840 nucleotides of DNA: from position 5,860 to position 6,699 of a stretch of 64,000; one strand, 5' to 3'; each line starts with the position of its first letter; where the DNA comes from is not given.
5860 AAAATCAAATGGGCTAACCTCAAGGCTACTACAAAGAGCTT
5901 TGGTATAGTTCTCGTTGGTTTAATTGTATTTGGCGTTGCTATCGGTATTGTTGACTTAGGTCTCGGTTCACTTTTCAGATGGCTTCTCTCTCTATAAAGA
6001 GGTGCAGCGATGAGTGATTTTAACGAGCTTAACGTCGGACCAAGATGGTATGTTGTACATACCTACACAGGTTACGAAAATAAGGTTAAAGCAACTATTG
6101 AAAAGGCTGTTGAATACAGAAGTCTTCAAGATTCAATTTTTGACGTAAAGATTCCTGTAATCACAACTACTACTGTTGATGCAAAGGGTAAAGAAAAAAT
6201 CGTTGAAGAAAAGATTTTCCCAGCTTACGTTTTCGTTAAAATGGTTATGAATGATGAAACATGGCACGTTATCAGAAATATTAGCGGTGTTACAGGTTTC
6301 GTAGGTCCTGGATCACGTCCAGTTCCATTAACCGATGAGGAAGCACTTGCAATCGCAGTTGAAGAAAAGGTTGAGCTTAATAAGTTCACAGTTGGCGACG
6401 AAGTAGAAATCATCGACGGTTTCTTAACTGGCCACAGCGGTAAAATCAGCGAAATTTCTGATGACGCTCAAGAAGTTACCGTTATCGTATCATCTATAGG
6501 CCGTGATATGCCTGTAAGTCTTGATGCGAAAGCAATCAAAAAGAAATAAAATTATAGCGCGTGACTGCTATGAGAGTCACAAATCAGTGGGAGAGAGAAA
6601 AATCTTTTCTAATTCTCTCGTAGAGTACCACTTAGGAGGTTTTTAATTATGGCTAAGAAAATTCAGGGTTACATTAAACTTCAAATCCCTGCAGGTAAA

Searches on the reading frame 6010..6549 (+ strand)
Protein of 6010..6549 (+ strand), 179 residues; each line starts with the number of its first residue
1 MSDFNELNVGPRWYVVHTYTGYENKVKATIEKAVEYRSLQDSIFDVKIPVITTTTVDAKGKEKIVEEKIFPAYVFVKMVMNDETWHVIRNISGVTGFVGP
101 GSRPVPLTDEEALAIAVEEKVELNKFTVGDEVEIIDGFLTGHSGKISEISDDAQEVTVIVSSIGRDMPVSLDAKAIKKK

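Call 77: search_protein_families(library=pfam, proteins=[window:6010-6549:+], max_evalue=0.00001)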
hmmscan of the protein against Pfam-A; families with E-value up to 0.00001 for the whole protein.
window:6010-6549:+ (179 aa): 1 family
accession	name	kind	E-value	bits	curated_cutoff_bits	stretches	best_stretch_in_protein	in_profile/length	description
PF02357.24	NusG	-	9.3e-28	97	22.2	1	12-113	2-90/93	Transcription termination factor nusG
